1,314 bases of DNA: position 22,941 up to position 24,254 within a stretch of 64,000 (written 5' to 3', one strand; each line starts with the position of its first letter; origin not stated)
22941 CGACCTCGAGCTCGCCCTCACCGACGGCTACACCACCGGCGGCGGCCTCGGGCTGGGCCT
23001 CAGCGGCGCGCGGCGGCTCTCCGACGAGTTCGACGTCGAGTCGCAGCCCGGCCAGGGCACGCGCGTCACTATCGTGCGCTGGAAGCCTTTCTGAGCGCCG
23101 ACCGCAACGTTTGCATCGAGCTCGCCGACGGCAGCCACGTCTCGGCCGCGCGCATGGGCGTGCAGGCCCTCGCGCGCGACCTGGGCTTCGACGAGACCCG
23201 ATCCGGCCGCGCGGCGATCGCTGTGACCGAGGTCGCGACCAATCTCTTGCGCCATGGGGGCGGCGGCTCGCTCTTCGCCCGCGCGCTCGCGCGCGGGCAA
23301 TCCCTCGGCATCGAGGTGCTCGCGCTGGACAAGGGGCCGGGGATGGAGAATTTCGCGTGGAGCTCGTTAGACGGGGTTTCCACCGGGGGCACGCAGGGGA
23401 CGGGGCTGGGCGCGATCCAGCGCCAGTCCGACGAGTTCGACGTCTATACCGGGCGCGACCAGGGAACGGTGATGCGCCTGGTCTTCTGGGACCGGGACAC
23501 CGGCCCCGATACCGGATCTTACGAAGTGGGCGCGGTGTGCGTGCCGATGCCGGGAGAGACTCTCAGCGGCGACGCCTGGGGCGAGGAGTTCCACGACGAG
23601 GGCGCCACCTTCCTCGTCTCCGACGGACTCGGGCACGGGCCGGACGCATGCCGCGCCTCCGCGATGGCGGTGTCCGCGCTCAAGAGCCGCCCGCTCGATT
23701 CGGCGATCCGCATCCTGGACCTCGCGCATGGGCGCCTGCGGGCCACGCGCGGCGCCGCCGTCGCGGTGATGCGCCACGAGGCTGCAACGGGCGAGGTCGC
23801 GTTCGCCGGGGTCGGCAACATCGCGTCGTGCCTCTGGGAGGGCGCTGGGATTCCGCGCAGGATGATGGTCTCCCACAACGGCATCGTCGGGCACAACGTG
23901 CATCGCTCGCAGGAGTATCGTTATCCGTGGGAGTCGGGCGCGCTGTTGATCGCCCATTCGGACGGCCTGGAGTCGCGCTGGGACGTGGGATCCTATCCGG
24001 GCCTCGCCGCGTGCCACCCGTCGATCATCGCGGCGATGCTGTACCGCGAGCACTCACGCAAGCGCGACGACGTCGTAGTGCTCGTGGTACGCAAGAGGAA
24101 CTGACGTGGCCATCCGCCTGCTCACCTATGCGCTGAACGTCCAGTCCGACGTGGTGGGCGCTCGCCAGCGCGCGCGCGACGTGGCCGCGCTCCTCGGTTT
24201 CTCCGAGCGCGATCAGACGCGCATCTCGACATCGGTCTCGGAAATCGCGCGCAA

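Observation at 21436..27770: Stressosome (RsbR-RsbS-RsbT) wired to a PP2C fusion and a multi-step His-Asp relay with no visible output domain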

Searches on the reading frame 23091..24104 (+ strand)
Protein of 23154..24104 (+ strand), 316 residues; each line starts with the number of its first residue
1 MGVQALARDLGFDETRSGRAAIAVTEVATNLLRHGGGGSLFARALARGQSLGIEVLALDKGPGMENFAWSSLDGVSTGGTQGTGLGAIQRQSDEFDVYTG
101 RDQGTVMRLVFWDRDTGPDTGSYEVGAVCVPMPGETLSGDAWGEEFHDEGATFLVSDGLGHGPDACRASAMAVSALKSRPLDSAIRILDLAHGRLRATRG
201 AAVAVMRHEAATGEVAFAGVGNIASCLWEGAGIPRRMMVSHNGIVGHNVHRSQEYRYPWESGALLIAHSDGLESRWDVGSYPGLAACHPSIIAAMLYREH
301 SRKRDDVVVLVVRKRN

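Call 4: search_protein_families(library=pfam, proteins=[window:23154-24104:+], max_evalue=0.01)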
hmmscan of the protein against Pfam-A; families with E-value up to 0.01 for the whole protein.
window:23154-24104:+ (316 aa): 2 families
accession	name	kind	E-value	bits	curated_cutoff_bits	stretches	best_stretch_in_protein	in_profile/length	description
PF07228.17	SpoIIE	-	1.1e-09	39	25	1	150-313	4-190/192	Stage II sporulation protein E (SpoIIE)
PF13581.12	HATPase_c_2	-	1.7e-08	34.9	27.4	1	3-110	15-126/127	Histidine kinase-like ATPase domain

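Call 5: search_protein_families(library=ncbifam, proteins=[window:23154-24104:+], max_evalue=0.01)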
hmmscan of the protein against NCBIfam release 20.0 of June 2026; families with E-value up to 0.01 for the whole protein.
window:23154-24104:+ (316 aa): 1 family
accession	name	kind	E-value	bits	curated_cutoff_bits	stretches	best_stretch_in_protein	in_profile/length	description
NF041045.1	RsbA_anti_sig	subfamily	2.5e-09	36.8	210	1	3-111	198-302/303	anti-sigma factor RsbA family regulatory protein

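Call 7: find_encoding_contigs(protein=window:23154-24104:+, flank=10000, max_places=6)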
Protein window:23154-24104:+ (316 aa): 1 contig read that carries it; 1 place shown.
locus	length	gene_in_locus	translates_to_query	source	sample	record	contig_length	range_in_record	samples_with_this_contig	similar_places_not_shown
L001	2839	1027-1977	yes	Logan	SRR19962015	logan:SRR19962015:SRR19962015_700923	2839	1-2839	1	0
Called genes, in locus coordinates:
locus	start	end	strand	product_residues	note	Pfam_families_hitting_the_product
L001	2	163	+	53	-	?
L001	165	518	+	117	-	PF01740:STAS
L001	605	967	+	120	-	PF13581:HATPase_c_2, PF02518:HATPase_c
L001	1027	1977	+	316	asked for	PF13581:HATPase_c_2, PF07228:SpoIIE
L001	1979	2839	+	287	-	?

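Call 9: find_related_loci(query=window:23154-24104:+, collection=genome_contigs, flank=10000)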
Query window:23154-24104:+ (316 aa) in genome_contigs; peptide patterns used: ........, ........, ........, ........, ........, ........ (x = any residue, [..] = any of these).
360 stretches matched a pattern; 11 encode a relative of the query (tblastn E <= 1e-3); 11 distinct loci.
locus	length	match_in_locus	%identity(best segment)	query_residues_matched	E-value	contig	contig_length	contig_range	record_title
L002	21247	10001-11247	82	1-302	4e-169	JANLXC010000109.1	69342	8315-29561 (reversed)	MAG: Burkholderiales bacterium isolate OTE_20_metabat_13 OTE_20_k141_2485223, whole genome shotgun sequence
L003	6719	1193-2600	86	1-302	8e-167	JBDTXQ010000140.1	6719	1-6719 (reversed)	MAG: Usitatibacter sp. isolate cluster4_bin.12 NODE_39049_length_6719_cov_5.472539, whole genome shotgun sequence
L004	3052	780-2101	76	1-307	8e-163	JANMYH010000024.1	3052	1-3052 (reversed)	MAG: Burkholderiales bacterium isolate OTE_8_metabat_406 OTE_8_k141_1090933, whole genome shotgun sequence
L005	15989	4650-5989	61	1-314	9e-123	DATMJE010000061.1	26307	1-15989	MAG TPA_asm: Usitatibacter sp. isolate SMAG_U13560 k141_92463, whole genome shotgun sequence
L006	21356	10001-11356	47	3-316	4e-80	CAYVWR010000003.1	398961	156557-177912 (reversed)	MAG TPA_asm: uncultured Alphaproteobacteria bacterium isolate SRP344714_co2_242 genome assembly, contig: NODE_26_length_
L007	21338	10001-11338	45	3-313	1e-69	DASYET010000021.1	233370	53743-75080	MAG TPA_asm: Bryobacteraceae bacterium isolate SMAG_U4994 k141_337432, whole genome shotgun sequence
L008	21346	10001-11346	42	3-312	8e-61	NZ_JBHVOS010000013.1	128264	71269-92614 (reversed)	Oerskovia sp. NPDC057915 NPDC057915_T31_H8.ctg-0013, whole genome shotgun sequence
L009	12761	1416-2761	41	3-312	2e-60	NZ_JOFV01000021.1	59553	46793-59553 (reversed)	Oerskovia turbata strain NRRL B-8019 contig21.1, whole genome shotgun sequence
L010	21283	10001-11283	40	3-316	1e-50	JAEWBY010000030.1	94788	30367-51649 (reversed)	MAG: Proteobacteria bacterium isolate OH_PBB_271 k127_1570484, whole genome shotgun sequence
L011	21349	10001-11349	40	3-312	3e-54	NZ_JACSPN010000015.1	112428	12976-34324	Oerskovia douganii strain Sa1BUA8 NODE_15_length_112428_cov_27.953654, whole genome shotgun sequence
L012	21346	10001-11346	41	3-312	1e-60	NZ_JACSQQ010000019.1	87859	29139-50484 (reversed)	Oerskovia rustica strain Sa4CUA1 NODE_19_length_87859_cov_6.639881, whole genome shotgun sequence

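Call 20: search_solved_structures(query=window:23154-24104:+, max_evalue=0.01)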
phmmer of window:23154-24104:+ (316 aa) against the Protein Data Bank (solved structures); distinct sequences matched with E-value up to 0.01: 2.
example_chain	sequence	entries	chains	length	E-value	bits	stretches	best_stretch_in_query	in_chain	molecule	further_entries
3zt9_A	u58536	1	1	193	1.8e-18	70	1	124-313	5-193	Stage II sporulation protein E (SpoIIE)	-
3w40_A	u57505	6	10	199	3.5e-06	29.7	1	133-284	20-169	Phosphoserine phosphatase RsbX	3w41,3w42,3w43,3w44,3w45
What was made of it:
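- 23091..24104 (+): P4: T'-PP2C fusion. The RsbT-like module T' is at nt 23160-23483 and the RsbX/MtX-type PP2C at nt 23523-24092. The first canonical start is ATG 23154 (316 aa). The probable true start is CTG 23091, overlapping the rsbT stop (337 aa). PDB 3zt9 E 1.8e-18 and RsbX 3.5e-6 (call 20).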

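Call 26: find_homologous_proteins(query=window:23154-24104:+, max_evalue=0.00001)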
Query window:23154-24104:+ (316 aa): 2374 proteins with E <= 0.00001 among 8000 candidates; the best 120 are listed.
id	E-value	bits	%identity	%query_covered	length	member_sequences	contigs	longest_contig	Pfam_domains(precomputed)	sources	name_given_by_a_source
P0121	6.0e-208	707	100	100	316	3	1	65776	PF13581.13,PF07228.18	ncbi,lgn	-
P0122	5.7e-179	612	85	96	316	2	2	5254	PF13581.13,PF07228.18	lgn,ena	-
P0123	8.6e-179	612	85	96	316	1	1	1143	PF13581.13,PF07228.18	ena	-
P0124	1.2e-177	608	85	96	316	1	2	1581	PF13581.13,PF07228.18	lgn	-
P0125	9.3e-177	605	84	96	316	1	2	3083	PF13581.13,PF07228.18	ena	-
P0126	3.7e-175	600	83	96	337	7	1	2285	PF13581.13,PF07228.18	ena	-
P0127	1.4e-172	591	82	96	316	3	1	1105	PF13581.13,PF07228.18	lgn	-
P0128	4.0e-161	554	78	96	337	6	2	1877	PF13581.13,PF07228.18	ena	-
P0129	5.1e-157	540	77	94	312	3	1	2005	PF13581.13,PF07228.18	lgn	-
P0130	6.5e-157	540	76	99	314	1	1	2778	PF13581.13,PF07228.18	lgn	-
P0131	8.8e-157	539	76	96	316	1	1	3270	PF13581.13,PF07228.18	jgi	jgi:anti-sigma regulatory factor (Ser/Thr protein kinase)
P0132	3.0e-156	538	76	100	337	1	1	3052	PF13581.13,PF07228.18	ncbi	-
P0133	2.4e-155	535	75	96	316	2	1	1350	PF13581.13,PF07228.18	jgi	jgi:anti-sigma regulatory factor (Ser/Thr protein kinase)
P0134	3.8e-154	531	75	96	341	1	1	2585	PF13581.13,PF07228.18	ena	-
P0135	3.2e-153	528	77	96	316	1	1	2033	PF13581.13,PF07228.18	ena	-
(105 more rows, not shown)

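Call 36: search_protein_families(library=pfam, proteins=[L008:11355-13097:+, L008:13094-14695:+, L008:14751-15815:-, L006:11365-13146:+, L006:13197-15260:+, L006:15273-15617:+, L006:15614-16018:+, L007:11358-13517:+, L007:13528-14604:+, L007:14519-14986:+], max_evalue=0.0001)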
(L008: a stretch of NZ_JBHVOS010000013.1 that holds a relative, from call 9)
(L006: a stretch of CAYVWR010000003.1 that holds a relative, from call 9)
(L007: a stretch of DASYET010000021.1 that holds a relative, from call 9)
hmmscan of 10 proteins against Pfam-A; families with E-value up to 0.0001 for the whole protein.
L008:11355-13097:+ (580 aa): 3 families
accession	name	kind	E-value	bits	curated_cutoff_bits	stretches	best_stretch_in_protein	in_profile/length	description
PF02518.31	HATPase_c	-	6.9e-23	81.7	26.4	1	335-443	2-109/111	Histidine kinase-, DNA gyrase B-, and HSP90-like ATPase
PF00512.31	HisKA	-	3.5e-17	62.6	26.9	1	225-290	1-66/66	His Kinase A (phospho-acceptor) domain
PF00072.30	Response_reg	-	1.4e-13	51.4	30.2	1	467-545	1-79/111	Response regulator receiver domain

L008:13094-14695:+ (533 aa): 2 families
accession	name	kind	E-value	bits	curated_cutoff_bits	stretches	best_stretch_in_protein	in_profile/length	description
PF07228.17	SpoIIE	-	3.8e-42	144.9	25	1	341-524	1-191/192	Stage II sporulation protein E (SpoIIE)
PF00072.30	Response_reg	-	2.8e-18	66.5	30.2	1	7-118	1-110/111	Response regulator receiver domain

L008:14751-15815:- (354 aa): 0 families

L006:11365-13146:+ (593 aa): 4 families
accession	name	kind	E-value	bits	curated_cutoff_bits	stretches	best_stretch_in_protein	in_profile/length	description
PF02518.31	HATPase_c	-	2.5e-43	147.4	26.4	2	334-444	2-109/111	Histidine kinase-, DNA gyrase B-, and HSP90-like ATPase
PF00072.30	Response_reg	-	3.2e-19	69.6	30.2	1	476-581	1-104/111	Response regulator receiver domain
PF00512.31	HisKA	-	1.2e-17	64.2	26.9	1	220-287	2-66/66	His Kinase A (phospho-acceptor) domain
PF13581.12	HATPase_c_2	-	3.4e-15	56.6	27.4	1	16-130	8-126/127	Histidine kinase-like ATPase domain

L006:13197-15260:+ (687 aa): 8 families
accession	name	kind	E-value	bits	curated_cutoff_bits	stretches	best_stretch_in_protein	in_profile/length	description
PF00072.30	Response_reg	-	1.1e-49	167.6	30.2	2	64-176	1-110/111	Response regulator receiver domain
PF02518.31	HATPase_c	-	4.3e-25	88.8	26.4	1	436-547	2-109/111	Histidine kinase-, DNA gyrase B-, and HSP90-like ATPase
PF00512.31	HisKA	-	7.1e-17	61.7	26.9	1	323-387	1-64/66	His Kinase A (phospho-acceptor) domain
PF00989.32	PAS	-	5.3e-09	36.5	22.6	1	195-300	2-113/113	PAS fold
PF08448.16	PAS_4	-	9.6e-09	35.9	23.1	1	200-304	1-109/110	PAS fold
PF13426.13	PAS_9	-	1.8e-08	35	27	1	205-302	2-103/103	PAS domain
PF13188.13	PAS_8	-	5.4e-06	26.6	21.8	1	195-246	2-54/65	PAS domain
PF23198.2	PDE8A_N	-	5.5e-06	26.8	29.6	0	75-152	24-102/147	PDE8A-like, N-terminal domain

L006:15273-15617:+ (114 aa): 0 families

L006:15614-16018:+ (134 aa): 0 families

L007:11358-13517:+ (719 aa): 4 families
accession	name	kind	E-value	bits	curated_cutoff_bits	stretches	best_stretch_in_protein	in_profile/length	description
PF02518.31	HATPase_c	-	3.5e-38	130.9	26.4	2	334-444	2-110/111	Histidine kinase-, DNA gyrase B-, and HSP90-like ATPase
PF00072.30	Response_reg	-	8.5e-31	106.8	30.2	2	586-687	1-100/111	Response regulator receiver domain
PF00512.31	HisKA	-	2.7e-17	63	26.9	1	220-287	2-66/66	His Kinase A (phospho-acceptor) domain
PF13581.12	HATPase_c_2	-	3.6e-11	43.6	27.4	1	17-131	9-127/127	Histidine kinase-like ATPase domain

L007:13528-14604:+ (358 aa): 3 families
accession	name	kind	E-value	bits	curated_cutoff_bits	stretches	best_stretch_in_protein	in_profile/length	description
PF02518.31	HATPase_c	-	9.9e-26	90.8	26.4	1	250-356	4-109/111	Histidine kinase-, DNA gyrase B-, and HSP90-like ATPase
PF00072.30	Response_reg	-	6.4e-20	71.8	30.2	1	8-120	1-110/111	Response regulator receiver domain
PF00512.31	HisKA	-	1.2e-06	28.9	26.9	1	143-205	5-64/66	His Kinase A (phospho-acceptor) domain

L007:14519-14986:+ (155 aa): 0 families
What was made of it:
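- On RsbK-RsbY-type two-component input to a partner switch: The feature is met only in the Oerskovia orthologous loci (call 36).
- Closest known: Bacillus cereus RsbK-RsbY. Same: The Oerskovia version of the cassette ends in REC-PP2C exactly like RsbY (call 36).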

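Call 62: search_protein_families(library=pfam, proteins=[L008:5767-7191:+, L008:15892-16410:-, L008:16621-17253:+, L008:17719-18330:+, L007:6955-8526:+, L007:15394-17256:-, L007:17261-17800:-, L010:12141-14078:+, L010:14277-14828:+, L010:7577-8530:+], max_evalue=0.0001)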
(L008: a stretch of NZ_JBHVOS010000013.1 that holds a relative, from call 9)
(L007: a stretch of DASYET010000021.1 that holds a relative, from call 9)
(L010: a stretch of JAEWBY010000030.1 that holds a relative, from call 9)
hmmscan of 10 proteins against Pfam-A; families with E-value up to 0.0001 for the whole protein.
L008:5767-7191:+ (474 aa): 2 families
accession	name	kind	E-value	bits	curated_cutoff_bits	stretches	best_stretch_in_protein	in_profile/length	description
PF00120.29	Gln-synt_C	-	1.1e-140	469.1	24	1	105-471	2-344/344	Glutamine synthetase, catalytic domain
PF03951.24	Gln-synt_N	-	5e-31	106.6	33.4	1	17-97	2-82/82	Glutamine synthetase, beta-Grasp domain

L008:15892-16410:- (172 aa): 1 family
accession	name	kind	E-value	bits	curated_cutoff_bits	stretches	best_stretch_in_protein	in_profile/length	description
PF03780.18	Asp23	-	3.3e-08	34.4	28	1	53-153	3-107/108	Asp23 family, cell envelope-related function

L008:16621-17253:+ (210 aa): 0 families

L008:17719-18330:+ (203 aa): 4 families
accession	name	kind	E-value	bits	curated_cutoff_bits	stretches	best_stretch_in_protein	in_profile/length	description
PF04542.20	Sigma70_r2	-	2.1e-15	56.7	24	1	48-115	1-70/71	Sigma-70 region 2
PF08281.18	Sigma70_r4_2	-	3.8e-13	49.3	25.7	1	146-195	5-54/54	Sigma-70, region 4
PF04545.22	Sigma70_r4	-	1e-07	31.8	24.1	1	148-195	1-48/50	Sigma-70, region 4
PF22233.2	PhyR_sigma-like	-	2.8e-06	27.5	27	1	152-195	4-47/50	Response regulator PhyR, sigma-like domain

L007:6955-8526:+ (523 aa): 0 families

L007:15394-17256:- (620 aa): 8 families
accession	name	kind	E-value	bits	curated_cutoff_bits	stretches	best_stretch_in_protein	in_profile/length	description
PF02518.31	HATPase_c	-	3.2e-30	105.3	26.4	1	493-601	3-110/111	Histidine kinase-, DNA gyrase B-, and HSP90-like ATPase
PF17152.10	CHASE8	-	5.1e-19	68.9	27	1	41-143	2-101/102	Periplasmic sensor domain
PF08447.18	PAS_3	-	1.5e-13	51.3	25.6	1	279-361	3-87/89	PAS fold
PF08448.16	PAS_4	-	9.1e-09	36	23.1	1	262-370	2-109/110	PAS fold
PF13426.13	PAS_9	-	5.3e-08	33.5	27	1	268-368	4-103/103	PAS domain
PF00512.31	HisKA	-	1.6e-07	31.7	26.9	1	383-447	2-63/66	His Kinase A (phospho-acceptor) domain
PF00989.32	PAS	-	9.9e-07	29.2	22.6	1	255-361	1-108/113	PAS fold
PF00672.30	HAMP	-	3.2e-06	27.8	25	1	179-230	2-52/53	HAMP domain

L007:17261-17800:- (179 aa): 1 family
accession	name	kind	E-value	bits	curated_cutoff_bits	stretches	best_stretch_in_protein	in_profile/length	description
PF13689.11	DUF4154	-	1.2e-40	139.4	24.9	1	32-175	1-143/143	YfiR/HmsC-like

L010:12141-14078:+ (645 aa): 5 families
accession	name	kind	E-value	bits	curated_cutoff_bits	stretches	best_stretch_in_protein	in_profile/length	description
PF00072.30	Response_reg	-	5.8e-43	146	30.2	2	7-119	1-110/111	Response regulator receiver domain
PF02518.31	HATPase_c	-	3.6e-22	79.3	26.4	1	390-506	2-110/111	Histidine kinase-, DNA gyrase B-, and HSP90-like ATPase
PF08448.16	PAS_4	-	2.2e-09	38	23.1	1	143-238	1-106/110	PAS fold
PF00989.32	PAS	-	1.3e-08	35.3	22.6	1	138-233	2-108/113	PAS fold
PF00512.31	HisKA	-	7.2e-07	29.6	26.9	1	281-345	2-63/66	His Kinase A (phospho-acceptor) domain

L010:14277-14828:+ (183 aa): 0 families

L010:7577-8530:+ (317 aa): 1 family
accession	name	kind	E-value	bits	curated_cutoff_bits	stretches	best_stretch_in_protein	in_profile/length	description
PF01869.26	BcrAD_BadFG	-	4.2e-48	164.6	31.5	1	7-305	1-271/271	BadF/BadG/BcrA/BcrD ATPase family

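Call 95: predict_structure(alignment_id=A2)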
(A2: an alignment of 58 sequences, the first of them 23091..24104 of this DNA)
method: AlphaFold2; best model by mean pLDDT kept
length: 337 residues; sequences in the alignment: 58
mean_pLDDT: 88.7   pTM: 0.90
mean pLDDT of the five models: 88.7, 87.4, 86.5, 85.8, 85.1
residues with pLDDT >= 90: 237; 70-90: 70; 50-70: 16; < 50: 14
segments of 3 or more residues with pLDDT < 50: 1-3, 94-104
pLDDT, mean of each block of 10 residues (from residue 1): 70 94 96 97 94 89 94 97 71 46 64 93 90 95 94 90 96 97 94 98 97 96 97 95 91 81 88 86 93 72 93 94 85 92
secondary structure, 60 per line:
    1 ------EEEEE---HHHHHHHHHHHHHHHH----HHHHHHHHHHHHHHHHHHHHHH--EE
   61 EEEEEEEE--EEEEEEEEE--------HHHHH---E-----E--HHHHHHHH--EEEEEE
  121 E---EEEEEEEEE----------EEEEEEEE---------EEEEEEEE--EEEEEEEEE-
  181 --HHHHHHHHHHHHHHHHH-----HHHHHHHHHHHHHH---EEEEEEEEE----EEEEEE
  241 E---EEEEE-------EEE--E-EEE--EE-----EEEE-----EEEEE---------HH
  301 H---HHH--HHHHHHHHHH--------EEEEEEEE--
elements in order: E7-11 H15-30 H35-56 E59-68 E71-79 H88-92 H105-112 E115-121 E125-133 E144-151 E161-168 E171-179 H183-199 H205-218 E222-230 E235-241 E245-249 E257-259 E264-266 E276-279 E285-289 H310-319 E328-335
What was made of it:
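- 23091..24104 (+): AlphaFold pLDDT 88.7, pTM 0.90, with beta1 at aa 7-11 and alpha1 at aa 15-30 spanning the ATG (call 95).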

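Call 97: fold_search(model_id=the predicted structure, library=pdb)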
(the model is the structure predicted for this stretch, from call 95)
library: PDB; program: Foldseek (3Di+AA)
matches with E <= 10: 563; with E <= 0.001: 149
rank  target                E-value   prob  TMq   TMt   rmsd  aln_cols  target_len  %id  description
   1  3zt9                  9.5e-16  1.00  0.52  0.90   2.4       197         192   28  The bacterial stressosome: a modular system that has been adapted to control secondary messenger signaling (released 2012-02-22)
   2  5ucg_B                7.5e-13  1.00  0.47  0.47  16.4       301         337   18  Structure of the PP2C Phosphatase Domain and a Fragment of the Regulatory Domain of the Cell Fate Determinant SpoIIE f (released 2017-05-31)
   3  3w40_A                8.9e-13  1.00  0.50  0.82   2.9       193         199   19  Crystal structure of RsbX in complex with magnesium in space group P1 (released 2014-01-22)
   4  5ucg_E                1.5e-12  1.00  0.45  0.45  17.5       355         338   17  Structure of the PP2C Phosphatase Domain and a Fragment of the Regulatory Domain of the Cell Fate Determinant SpoIIE f (released 2017-05-31)
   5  5ucg_D                1.9e-12  1.00  0.47  0.48  18.0       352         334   17  Structure of the PP2C Phosphatase Domain and a Fragment of the Regulatory Domain of the Cell Fate Determinant SpoIIE f (released 2017-05-31)
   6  5ucg_A                2.5e-12  1.00  0.48  0.47  17.7       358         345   16  Structure of the PP2C Phosphatase Domain and a Fragment of the Regulatory Domain of the Cell Fate Determinant SpoIIE f (released 2017-05-31)
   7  5ucg_C                1.1e-11  1.00  0.45  0.45  17.7       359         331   14  Structure of the PP2C Phosphatase Domain and a Fragment of the Regulatory Domain of the Cell Fate Determinant SpoIIE f (released 2017-05-31)
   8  3pu9_A                1.1e-10  1.00  0.46  0.62   4.8       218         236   22  Crystal structure of serine/threonine phosphatase Sphaerobacter thermophilus DSM 20745 (released 2010-12-22)
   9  6k4e_B                5.4e-10  1.00  0.43  0.57   5.3       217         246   16  SiaA-PP2C domain of Pseudomonas aeruginosa (released 2019-06-26)
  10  6k4e_A                1.4e-09  1.00  0.43  0.58   5.2       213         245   16  SiaA-PP2C domain of Pseudomonas aeruginosa (released 2019-06-26)
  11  1txo_A                1.7e-09  1.00  0.46  0.63   4.3       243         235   15  Crystal structure of the Mycobacterium tuberculosis serine/threonine phosphatase PstP/Ppp at 1.95 A. (released 2004-11-23)
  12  5d2u                  5.1e-09  1.00  0.46  0.62   4.4       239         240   17  Crystal structure of tPphA Variant - H39A (released 2016-05-04)
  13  1txo_B                5.4e-09  1.00  0.45  0.63   4.4       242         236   14  Crystal structure of the Mycobacterium tuberculosis serine/threonine phosphatase PstP/Ppp at 1.95 A. (released 2004-11-23)
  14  2j86_A                1.1e-08  1.00  0.45  0.62   4.1       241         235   16  Structural analysis of the PP2C Family Phosphatase tPphA of Thermosynechococcus elongatus (released 2007-11-06)
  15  2y09                  1.3e-08  1.00  0.45  0.61   4.0       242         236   17  The cyanobacterial PP2C-like phosphatase tPphA requires three metals in the catalytic center for efficient catalysis (released 2011-02-09)
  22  3ke6_A                2.7e-08  1.00  0.46  0.44   5.3       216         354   17  The crystal structure of the RsbU and RsbW domains of Rv1364c from Mycobacterium tuberculosis (released 2010-11-10)
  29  3ke6_B                5.1e-08  1.00  0.44  0.42   7.4       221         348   18  The crystal structure of the RsbU and RsbW domains of Rv1364c from Mycobacterium tuberculosis (released 2010-11-10)
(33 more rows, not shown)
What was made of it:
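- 23091..24104 (+): Foldseek 3zt9 TM 0.90, 3w40 0.82, SpoIIAB 0.73 (call 97).
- Closest known: Moorella thermoacetica MtR-MtS-MtT-MtX-MtG. Same: MtX is the closest solved relative of the P4 phosphatase domain: E 1.8e-18, TM 0.90, rmsd 2.4 A (calls 20, 97).
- Closest known: SypE of Vibrio fischeri. Same: 3ke6 appears among the fold matches of P4 (call 97).
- The PP2C is the stressosome-phosphatase type by sequence and by fold (calls 20, 97).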
